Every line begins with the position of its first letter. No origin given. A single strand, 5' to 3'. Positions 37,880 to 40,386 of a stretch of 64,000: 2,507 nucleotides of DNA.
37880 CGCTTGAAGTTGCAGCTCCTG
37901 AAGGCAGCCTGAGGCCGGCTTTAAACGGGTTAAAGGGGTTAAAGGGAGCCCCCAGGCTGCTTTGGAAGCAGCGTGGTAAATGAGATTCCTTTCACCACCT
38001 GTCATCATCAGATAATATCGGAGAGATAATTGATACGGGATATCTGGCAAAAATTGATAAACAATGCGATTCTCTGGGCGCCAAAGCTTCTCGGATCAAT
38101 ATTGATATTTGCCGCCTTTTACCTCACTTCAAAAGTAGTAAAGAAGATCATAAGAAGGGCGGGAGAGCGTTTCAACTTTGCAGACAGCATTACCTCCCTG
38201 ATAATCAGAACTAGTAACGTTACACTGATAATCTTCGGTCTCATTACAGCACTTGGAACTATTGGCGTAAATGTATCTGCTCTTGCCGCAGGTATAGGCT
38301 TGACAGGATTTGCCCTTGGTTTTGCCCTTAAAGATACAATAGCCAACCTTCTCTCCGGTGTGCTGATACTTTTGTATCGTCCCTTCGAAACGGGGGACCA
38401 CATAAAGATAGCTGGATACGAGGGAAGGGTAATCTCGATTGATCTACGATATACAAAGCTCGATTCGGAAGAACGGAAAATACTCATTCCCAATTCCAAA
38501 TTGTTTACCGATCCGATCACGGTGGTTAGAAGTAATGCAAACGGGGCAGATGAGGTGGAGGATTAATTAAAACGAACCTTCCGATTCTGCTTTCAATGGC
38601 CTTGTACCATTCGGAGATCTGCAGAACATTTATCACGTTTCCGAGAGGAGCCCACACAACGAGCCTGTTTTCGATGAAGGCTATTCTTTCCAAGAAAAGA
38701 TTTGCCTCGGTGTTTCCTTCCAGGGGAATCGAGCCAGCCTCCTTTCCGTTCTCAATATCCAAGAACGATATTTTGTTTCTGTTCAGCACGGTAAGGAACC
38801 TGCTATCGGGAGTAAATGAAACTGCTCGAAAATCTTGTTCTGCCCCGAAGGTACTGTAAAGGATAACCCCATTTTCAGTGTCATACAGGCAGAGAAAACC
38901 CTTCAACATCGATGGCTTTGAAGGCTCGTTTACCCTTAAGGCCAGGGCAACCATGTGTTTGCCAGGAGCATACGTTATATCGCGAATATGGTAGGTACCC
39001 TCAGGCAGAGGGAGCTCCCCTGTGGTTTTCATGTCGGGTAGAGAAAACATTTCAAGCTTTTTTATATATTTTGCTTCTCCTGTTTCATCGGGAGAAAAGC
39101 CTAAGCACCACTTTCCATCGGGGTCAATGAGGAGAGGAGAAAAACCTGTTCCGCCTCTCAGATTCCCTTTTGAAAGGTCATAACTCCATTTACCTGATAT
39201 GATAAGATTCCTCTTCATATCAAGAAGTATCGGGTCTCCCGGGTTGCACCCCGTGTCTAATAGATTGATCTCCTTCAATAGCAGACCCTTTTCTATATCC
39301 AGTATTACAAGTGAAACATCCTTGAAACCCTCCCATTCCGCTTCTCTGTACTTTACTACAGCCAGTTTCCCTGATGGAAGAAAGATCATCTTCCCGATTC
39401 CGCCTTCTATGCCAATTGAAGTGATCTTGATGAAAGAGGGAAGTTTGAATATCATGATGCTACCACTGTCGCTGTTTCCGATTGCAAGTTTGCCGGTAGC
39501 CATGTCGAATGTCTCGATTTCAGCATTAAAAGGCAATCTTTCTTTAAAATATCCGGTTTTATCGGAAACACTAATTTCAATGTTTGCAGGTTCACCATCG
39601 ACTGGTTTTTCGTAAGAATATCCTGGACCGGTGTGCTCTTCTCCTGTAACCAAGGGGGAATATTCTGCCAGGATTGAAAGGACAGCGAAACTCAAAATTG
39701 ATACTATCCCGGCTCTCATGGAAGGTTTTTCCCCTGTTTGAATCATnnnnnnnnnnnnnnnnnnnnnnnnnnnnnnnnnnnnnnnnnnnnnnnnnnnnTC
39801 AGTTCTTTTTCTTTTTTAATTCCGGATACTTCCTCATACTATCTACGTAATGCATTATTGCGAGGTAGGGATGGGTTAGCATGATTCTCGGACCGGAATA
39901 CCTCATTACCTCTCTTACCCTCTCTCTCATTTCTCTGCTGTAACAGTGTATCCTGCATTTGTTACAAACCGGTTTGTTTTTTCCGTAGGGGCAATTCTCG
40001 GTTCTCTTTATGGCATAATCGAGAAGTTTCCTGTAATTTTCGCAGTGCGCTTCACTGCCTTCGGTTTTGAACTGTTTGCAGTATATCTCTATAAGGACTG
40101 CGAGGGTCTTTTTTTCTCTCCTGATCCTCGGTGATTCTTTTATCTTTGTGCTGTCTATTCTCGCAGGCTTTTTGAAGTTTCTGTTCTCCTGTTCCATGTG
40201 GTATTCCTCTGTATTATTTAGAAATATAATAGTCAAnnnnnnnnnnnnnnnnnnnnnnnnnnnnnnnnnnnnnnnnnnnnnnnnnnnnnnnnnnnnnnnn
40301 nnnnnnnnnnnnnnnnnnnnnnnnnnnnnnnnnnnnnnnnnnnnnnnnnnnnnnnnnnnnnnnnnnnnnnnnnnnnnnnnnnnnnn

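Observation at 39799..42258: Operon of SAM-methyltransferase, fused HgcAB-like corrinoid/ferredoxin membrane protein and YgbA-like Cys-rich protein: candidate cobalamin-dependent methyl-transfer system of unknown substrate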

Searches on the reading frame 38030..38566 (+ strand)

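Call 3: search_protein_families(library=pfam, proteins=[window:38030-38566:+], max_evalue=0.01)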
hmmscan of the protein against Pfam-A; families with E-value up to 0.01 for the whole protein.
window:38030-38566:+ (178 aa): 4 families
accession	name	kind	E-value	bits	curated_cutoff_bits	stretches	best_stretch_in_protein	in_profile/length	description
PF00924.24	MS_channel_2nd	-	3.4e-16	59.5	20.2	1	102-163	1-63/68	Mechanosensitive ion channel, beta-domain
PF21088.3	MS_channel_1st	-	4.3e-09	36.6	23.1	1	63-101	4-42/42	Mechanosensitive ion channel, transmembrane helices 2/3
PF05552.17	MS_channel_1st_1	-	1.9e-06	28.1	22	1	6-50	3-47/50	Mechanosensitive ion channel, conserved TM helix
PF21724.2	DUF6861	-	0.0042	17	28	1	28-100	3-76/194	Family of unknown function (DUF6861)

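Call 4: search_protein_families(library=ncbifam, proteins=[window:38030-38566:+], max_evalue=0.01)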
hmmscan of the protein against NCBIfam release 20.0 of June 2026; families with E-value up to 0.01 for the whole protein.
window:38030-38566:+ (178 aa): 6 families
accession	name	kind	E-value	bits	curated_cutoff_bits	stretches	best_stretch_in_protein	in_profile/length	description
NF047602.1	MscsSHelicob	equivalog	3.1e-19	69.4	400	1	23-164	17-156/260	small-conductance mechanosensitive channel MscS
NF007662.0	PRK10334.1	subfamily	4.8e-19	68.7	321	1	35-163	46-175/286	small-conductance mechanosensitive channel MscS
NF008438.0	PRK11281.1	equivalog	1.3e-13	49.7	991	1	63-161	883-982/1113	mechanosensitive channel MscK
NF008180.0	PRK10929.1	equivalog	7.8e-12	43.8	809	1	62-160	879-978/1109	miniconductance mechanosensitive channel MscM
NF047601.1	MscSThanab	equivalog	2.1e-09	37.2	500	1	16-157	32-168/280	small-conductance mechanosensitive channel MscS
NF008542.0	PRK11465.1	equivalog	6.1e-07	28.1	596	1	56-141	516-596/741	mechanosensitive channel protein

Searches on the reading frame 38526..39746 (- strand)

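Call 3: search_protein_families(library=pfam, proteins=[window:38526-39746:-], max_evalue=0.01)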
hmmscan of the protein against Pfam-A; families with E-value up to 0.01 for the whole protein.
window:38526-39746:- (406 aa): 1 family
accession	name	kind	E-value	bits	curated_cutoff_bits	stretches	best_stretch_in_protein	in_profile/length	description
PF25174.1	Beta-prop_THOC3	-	0.00085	18.8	305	1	285-347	195-258/272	THOC3 beta-propeller domain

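Call 4: search_protein_families(library=ncbifam, proteins=[window:38526-39746:-], max_evalue=0.01)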
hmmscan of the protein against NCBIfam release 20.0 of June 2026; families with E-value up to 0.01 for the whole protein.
window:38526-39746:- (406 aa): 0 families

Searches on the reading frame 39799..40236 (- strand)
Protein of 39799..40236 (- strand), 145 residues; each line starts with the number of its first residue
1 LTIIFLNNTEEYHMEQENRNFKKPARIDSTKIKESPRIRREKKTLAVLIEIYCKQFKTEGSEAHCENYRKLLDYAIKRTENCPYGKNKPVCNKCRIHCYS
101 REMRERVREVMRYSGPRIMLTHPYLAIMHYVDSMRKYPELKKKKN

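Call 3: search_protein_families(library=pfam, proteins=[window:39799-40236:-], max_evalue=0.01)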
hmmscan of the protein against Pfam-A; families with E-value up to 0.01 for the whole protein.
window:39799-40236:- (145 aa): 1 family
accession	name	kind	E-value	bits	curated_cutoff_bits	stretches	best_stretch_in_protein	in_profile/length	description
PF11756.13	YgbA_NO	-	3.1e-38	130.9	25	1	37-141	2-105/106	Nitrous oxide-stimulated promoter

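Call 4: search_protein_families(library=ncbifam, proteins=[window:39799-40236:-], max_evalue=0.01)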
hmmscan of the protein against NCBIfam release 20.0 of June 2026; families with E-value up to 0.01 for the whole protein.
window:39799-40236:- (145 aa): 7 families
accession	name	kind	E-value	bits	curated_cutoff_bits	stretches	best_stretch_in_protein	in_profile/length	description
NF007714.0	PRK10410.1-2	equivalog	3.9e-36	123.8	88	1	33-131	4-102/103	nitrous oxide-stimulated promoter family protein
NF007715.0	PRK10410.1-3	equivalog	3e-35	121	179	1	37-142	10-116/132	nitrous oxide-stimulated promoter family protein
NF007716.0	PRK10410.1-4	equivalog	1.9e-28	99.1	172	1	36-144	4-110/114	nitrous oxide-stimulated promoter family protein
NF007717.0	PRK10410.2-1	equivalog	4.2e-28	98.1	241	1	39-144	11-113/141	nitrous oxide-stimulated promoter family protein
NF007713.0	PRK10410.1-1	equivalog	7.6e-25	87.7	234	1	36-143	4-109/117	nitrous oxide-stimulated promoter family protein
NF007719.0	PRK10410.2-3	equivalog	9.8e-14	51.3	211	1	46-138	2-92/103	nitrous oxide-stimulated promoter family protein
NF007718.0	PRK10410.2-2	equivalog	1.9e-12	47.4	148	1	64-121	51-107/118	nitrous oxide-stimulated promoter family protein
